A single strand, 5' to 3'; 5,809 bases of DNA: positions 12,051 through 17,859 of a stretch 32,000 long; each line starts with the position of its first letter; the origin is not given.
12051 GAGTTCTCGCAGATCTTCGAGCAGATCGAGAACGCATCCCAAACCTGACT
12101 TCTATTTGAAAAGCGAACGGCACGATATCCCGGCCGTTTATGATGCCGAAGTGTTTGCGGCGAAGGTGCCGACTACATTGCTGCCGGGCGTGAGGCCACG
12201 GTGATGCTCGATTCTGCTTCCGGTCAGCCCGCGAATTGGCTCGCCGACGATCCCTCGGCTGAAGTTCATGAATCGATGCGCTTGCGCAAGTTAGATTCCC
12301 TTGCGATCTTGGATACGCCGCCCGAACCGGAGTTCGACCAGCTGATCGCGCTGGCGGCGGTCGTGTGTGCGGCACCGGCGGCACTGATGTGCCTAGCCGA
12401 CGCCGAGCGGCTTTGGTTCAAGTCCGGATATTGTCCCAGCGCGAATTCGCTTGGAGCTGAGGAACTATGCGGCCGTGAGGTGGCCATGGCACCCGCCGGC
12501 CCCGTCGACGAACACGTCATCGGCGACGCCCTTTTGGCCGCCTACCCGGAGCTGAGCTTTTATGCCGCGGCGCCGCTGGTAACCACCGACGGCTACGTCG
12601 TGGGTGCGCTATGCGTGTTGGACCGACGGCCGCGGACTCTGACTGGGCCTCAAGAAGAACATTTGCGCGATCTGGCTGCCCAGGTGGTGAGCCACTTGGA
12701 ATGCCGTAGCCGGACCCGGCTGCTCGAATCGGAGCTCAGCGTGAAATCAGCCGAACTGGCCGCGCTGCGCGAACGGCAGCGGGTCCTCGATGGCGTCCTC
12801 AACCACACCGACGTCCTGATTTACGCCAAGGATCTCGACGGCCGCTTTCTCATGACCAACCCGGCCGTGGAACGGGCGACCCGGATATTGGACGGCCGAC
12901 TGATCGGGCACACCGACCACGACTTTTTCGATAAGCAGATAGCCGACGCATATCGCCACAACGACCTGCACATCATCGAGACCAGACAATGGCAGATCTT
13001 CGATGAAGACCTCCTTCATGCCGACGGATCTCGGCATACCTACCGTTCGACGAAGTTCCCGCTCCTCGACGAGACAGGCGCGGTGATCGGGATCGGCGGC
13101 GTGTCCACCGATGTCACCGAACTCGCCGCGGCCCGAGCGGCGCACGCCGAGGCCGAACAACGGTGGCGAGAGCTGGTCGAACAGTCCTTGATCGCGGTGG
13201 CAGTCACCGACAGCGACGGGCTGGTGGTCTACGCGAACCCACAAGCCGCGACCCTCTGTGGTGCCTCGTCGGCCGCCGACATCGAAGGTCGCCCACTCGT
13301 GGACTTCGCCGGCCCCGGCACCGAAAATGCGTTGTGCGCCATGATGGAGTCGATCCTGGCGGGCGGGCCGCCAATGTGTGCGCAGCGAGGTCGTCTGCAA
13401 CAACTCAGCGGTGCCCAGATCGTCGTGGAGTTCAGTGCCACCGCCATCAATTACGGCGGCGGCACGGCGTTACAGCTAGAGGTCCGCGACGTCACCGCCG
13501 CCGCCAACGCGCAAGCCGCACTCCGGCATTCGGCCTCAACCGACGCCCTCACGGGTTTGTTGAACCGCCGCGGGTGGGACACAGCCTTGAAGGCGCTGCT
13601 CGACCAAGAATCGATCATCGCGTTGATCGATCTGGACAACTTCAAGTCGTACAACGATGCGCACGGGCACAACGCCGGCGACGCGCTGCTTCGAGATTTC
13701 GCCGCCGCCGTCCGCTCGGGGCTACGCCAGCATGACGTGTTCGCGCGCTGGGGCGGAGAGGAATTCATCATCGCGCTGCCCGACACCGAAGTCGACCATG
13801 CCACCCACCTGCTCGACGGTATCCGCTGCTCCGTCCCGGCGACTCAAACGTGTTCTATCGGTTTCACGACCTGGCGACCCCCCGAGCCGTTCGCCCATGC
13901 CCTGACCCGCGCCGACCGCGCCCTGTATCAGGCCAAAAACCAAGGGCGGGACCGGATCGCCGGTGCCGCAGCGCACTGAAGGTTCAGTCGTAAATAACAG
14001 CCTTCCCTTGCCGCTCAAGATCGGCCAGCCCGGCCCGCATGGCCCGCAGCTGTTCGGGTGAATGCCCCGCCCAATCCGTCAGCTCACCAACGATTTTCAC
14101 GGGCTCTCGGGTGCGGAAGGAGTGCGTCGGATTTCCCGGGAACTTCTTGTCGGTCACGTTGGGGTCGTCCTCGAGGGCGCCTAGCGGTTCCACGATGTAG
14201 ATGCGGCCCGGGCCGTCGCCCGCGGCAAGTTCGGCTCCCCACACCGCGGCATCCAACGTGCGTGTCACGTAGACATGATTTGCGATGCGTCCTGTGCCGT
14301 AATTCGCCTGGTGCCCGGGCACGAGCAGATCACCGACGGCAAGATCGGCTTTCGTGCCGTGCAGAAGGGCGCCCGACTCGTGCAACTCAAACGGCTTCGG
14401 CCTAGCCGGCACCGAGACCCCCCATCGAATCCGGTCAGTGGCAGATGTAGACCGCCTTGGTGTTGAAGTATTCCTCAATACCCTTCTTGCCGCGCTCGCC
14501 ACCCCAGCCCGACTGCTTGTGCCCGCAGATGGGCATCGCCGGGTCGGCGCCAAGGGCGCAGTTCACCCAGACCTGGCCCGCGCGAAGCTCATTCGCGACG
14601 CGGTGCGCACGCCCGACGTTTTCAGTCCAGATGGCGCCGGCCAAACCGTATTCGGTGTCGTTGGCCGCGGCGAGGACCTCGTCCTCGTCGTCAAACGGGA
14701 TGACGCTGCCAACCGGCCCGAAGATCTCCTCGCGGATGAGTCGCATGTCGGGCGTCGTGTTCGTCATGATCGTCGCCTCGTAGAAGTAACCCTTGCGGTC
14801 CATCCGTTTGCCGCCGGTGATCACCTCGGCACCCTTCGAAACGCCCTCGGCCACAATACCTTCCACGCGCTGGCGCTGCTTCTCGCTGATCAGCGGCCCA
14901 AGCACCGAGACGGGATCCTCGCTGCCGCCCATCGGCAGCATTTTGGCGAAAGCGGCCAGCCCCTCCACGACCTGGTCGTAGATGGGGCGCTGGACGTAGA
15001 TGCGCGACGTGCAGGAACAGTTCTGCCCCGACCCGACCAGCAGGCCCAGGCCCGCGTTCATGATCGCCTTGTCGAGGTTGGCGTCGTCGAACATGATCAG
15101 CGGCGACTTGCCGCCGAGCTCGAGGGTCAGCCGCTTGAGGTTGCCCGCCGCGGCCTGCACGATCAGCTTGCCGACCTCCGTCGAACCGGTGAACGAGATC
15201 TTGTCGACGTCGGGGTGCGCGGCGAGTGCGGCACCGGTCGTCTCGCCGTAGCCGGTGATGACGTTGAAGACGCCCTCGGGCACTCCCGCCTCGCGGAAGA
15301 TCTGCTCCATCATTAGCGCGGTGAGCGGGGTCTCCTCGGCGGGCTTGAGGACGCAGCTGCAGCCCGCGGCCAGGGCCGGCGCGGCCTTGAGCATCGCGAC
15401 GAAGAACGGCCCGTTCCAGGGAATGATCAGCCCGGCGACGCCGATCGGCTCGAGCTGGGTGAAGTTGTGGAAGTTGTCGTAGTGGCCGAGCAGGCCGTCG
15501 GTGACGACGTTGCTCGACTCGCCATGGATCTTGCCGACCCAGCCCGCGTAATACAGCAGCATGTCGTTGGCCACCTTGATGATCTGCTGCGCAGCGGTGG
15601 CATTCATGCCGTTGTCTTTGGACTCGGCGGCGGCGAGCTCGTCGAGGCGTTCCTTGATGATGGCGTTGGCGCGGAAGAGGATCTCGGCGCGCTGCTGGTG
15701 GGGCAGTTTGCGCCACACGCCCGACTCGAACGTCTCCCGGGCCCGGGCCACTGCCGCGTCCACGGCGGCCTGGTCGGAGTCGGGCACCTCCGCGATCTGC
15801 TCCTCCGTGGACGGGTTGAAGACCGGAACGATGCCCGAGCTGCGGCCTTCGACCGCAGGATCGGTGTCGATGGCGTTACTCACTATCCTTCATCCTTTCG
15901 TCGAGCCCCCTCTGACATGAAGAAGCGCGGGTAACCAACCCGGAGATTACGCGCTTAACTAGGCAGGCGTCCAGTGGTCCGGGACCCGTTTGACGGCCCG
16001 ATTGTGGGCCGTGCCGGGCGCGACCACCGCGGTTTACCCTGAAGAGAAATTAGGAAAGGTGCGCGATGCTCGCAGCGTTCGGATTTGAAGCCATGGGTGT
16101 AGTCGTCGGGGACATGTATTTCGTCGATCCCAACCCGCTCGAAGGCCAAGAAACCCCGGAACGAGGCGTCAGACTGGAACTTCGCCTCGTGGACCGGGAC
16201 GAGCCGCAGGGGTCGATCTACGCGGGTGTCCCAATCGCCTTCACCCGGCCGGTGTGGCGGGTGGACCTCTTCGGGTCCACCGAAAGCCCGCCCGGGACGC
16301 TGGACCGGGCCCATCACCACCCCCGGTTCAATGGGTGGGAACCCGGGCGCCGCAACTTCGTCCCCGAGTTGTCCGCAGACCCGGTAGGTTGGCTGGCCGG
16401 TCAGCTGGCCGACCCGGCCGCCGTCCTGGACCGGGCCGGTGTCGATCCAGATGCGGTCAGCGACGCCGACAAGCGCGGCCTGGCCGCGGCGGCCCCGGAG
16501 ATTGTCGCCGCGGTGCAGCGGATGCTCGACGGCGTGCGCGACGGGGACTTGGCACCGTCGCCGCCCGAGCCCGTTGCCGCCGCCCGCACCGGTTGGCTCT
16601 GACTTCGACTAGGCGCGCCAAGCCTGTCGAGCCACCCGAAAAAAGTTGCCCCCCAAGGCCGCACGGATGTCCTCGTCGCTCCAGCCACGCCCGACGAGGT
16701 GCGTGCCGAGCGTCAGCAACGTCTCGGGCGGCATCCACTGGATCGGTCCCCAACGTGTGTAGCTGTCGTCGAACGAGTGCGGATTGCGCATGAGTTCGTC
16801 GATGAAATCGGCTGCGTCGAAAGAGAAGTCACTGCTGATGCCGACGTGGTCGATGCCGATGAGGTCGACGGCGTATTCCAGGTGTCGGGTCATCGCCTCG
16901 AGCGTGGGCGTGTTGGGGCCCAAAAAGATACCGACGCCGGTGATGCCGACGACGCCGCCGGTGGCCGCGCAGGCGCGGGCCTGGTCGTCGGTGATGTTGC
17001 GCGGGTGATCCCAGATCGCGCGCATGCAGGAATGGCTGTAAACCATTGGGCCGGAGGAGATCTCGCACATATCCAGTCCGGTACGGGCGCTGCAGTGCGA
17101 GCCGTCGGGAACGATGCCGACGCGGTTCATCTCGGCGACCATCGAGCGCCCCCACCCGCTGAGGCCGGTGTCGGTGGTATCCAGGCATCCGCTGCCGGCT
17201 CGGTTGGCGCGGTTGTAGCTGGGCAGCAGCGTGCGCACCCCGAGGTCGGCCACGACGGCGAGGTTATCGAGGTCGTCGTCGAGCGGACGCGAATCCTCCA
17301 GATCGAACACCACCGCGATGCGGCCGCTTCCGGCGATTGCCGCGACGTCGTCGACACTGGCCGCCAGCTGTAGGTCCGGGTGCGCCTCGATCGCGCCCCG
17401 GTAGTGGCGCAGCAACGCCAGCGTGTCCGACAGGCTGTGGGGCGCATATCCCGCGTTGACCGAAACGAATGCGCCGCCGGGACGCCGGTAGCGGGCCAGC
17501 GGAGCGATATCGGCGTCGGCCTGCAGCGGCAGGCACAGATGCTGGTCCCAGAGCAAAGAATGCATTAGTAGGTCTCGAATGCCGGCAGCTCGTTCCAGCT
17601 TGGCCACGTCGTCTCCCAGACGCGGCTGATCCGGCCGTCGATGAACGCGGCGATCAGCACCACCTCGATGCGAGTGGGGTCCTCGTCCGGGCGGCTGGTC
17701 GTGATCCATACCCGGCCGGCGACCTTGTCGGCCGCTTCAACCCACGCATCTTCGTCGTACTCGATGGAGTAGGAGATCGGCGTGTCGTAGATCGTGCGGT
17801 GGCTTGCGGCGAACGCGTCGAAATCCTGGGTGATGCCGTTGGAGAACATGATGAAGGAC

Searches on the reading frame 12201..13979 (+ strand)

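Call 66: search_protein_families(library=pfam, proteins=[window:12201-13979:+], max_evalue=0.0001)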
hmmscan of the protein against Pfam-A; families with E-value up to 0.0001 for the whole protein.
window:12201-13979:+ (592 aa): 6 families
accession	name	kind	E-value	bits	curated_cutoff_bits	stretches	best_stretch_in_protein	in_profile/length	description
PF00990.26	GGDEF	-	5.2e-34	117.8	23.8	1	445-585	1-161/161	Diguanylate cyclase, GGDEF domain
PF08448.16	PAS_4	-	4.7e-29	101.3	23.1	2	200-309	1-109/110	PAS fold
PF13426.13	PAS_9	-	8.9e-15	55.3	27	1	332-433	3-103/103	PAS domain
PF00989.32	PAS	-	2.1e-12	47.5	22.6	1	321-373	2-53/113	PAS fold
PF13188.13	PAS_8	-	8.8e-09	35.4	21.8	1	320-367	1-47/65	PAS domain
PF01590.32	GAF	-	3.2e-05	24.9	22.4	1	62-163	23-130/133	GAF domain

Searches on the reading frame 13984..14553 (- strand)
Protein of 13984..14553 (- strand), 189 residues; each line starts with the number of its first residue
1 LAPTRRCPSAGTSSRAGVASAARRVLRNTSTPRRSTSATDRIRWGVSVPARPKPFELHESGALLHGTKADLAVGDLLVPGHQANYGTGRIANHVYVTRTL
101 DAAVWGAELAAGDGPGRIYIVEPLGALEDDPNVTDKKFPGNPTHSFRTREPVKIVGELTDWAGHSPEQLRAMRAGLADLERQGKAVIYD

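Call 66: search_protein_families(library=pfam, proteins=[window:13984-14553:-], max_evalue=0.0001)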
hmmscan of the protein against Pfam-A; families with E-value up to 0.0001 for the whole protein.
window:13984-14553:- (189 aa): 1 family
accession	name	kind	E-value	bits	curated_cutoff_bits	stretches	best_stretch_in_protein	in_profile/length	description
PF12120.14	Arr-ms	-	8.6e-49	164.2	25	1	64-161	2-99/99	Rifampin ADP-ribosyl transferase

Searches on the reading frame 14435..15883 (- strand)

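Call 41: search_protein_families(library=pfam, proteins=[window:14435-15883:-], max_evalue=0.0001)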
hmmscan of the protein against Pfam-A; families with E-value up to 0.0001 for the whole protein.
window:14435-15883:- (482 aa): 1 family
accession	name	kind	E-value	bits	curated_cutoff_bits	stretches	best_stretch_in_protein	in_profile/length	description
PF00171.27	Aldedh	-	4.6e-170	566.6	23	1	17-478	7-461/461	Aldehyde dehydrogenase family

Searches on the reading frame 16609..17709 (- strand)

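Call 41: search_protein_families(library=pfam, proteins=[window:16609-17709:-], max_evalue=0.0001)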
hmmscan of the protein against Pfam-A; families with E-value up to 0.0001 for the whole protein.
window:16609-17709:- (366 aa): 1 family
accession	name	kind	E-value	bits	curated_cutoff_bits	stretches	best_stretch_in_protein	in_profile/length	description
PF01244.27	Peptidase_M19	-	4.7e-71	240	26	1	69-362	37-319/319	Membrane dipeptidase (Peptidase family M19)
